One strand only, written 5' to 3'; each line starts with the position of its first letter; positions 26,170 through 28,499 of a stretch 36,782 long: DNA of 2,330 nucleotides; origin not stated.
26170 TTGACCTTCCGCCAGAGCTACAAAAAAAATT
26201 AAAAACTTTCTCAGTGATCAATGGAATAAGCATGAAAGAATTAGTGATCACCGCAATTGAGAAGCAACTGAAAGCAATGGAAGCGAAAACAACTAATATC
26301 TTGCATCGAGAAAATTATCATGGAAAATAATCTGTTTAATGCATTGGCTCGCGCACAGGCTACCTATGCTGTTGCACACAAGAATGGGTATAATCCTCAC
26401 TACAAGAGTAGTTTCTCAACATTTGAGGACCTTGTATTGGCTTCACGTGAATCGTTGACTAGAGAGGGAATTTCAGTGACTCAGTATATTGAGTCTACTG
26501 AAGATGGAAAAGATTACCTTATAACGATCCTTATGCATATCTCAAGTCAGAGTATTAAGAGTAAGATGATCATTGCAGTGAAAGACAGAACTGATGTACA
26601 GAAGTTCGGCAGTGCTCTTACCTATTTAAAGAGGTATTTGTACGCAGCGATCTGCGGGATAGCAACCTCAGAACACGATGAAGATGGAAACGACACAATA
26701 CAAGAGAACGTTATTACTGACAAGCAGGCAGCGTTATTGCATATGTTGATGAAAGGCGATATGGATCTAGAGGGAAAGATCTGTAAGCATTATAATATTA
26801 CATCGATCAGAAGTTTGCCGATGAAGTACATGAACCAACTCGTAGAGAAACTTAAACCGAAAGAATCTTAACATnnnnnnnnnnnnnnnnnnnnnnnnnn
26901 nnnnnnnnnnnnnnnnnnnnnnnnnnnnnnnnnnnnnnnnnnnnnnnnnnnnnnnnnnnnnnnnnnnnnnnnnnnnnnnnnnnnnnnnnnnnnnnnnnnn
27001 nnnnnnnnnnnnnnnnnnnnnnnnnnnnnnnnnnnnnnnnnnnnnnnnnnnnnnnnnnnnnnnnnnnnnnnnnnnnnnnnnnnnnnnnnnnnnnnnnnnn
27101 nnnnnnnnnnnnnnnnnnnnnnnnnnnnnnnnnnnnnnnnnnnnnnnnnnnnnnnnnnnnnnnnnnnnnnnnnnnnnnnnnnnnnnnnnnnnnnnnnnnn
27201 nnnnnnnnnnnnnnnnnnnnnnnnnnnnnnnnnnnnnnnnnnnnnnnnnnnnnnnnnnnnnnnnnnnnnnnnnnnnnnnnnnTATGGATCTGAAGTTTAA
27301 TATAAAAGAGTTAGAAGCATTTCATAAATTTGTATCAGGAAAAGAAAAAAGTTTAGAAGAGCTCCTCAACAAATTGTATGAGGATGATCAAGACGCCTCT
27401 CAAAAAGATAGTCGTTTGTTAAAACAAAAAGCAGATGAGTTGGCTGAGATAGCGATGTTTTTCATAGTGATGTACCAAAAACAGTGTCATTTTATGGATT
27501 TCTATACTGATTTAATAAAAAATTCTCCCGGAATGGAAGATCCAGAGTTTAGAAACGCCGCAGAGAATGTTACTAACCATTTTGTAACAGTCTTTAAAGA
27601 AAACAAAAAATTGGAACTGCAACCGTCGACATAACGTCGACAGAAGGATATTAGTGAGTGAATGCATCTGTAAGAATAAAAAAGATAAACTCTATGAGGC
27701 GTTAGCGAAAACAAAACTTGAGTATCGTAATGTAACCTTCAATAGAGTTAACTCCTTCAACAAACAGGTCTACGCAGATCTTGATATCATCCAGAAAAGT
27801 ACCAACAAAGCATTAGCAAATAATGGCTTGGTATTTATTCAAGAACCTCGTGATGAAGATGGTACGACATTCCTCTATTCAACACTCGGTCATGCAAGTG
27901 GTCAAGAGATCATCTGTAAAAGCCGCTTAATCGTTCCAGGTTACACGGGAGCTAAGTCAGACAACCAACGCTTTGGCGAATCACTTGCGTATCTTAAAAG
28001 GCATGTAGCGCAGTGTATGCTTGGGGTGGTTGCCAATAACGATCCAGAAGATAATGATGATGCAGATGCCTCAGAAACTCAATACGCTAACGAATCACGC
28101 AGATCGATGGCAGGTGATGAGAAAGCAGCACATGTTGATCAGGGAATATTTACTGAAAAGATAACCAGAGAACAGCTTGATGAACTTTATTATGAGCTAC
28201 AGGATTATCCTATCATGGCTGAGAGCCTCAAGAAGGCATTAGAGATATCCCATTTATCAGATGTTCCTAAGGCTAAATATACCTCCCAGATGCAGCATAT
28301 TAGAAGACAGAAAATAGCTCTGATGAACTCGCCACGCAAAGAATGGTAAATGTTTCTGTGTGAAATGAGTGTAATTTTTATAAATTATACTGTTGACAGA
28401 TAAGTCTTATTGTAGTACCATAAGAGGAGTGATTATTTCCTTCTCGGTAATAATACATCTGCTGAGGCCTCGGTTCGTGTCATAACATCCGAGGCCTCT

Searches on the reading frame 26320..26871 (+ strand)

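Call 25: search_protein_families(library=phrogs, proteins=[window:26320-26871:+], max_evalue=0.001)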
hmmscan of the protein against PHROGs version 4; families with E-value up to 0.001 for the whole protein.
window:26320-26871:+ (183 aa): 5 families
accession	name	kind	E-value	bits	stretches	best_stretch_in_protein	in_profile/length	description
phrog_2324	-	DNA, RNA and nucleotide metabolism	3.4e-29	102.8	1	4-128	10-134/193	Erf-like ssDNA annealing protein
phrog_155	-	DNA, RNA and nucleotide metabolism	3.7e-28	100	1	2-179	65-265/308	Erf-like ssDNA annealing protein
phrog_34817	-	unknown function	4.7e-18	66.5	1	15-126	31-138/291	-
phrog_10003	-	other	1.4e-08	35.6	1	20-136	60-183/297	recombinase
phrog_37640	-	unknown function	0.00035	21.6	1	69-131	6-70/169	-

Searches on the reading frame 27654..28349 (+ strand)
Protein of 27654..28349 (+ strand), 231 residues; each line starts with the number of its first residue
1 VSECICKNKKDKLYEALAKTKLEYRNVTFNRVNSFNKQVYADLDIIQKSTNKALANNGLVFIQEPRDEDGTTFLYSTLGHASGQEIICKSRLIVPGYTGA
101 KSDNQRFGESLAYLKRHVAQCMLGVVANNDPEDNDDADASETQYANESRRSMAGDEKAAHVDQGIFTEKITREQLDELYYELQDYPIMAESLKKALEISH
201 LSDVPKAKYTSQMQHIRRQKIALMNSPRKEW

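Call 26: search_protein_families(library=phrogs, proteins=[window:27654-28349:+], max_evalue=0.001)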
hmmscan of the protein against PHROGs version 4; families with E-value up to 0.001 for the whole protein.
window:27654-28349:+ (231 aa): 3 families
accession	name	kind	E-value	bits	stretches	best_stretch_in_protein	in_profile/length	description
phrog_2324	-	DNA, RNA and nucleotide metabolism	1.1e-23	84.8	1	9-185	7-178/193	Erf-like ssDNA annealing protein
phrog_155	-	DNA, RNA and nucleotide metabolism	3.1e-13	51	1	9-220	64-268/308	Erf-like ssDNA annealing protein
phrog_34817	-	unknown function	0.00039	20.8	1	39-148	46-148/291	-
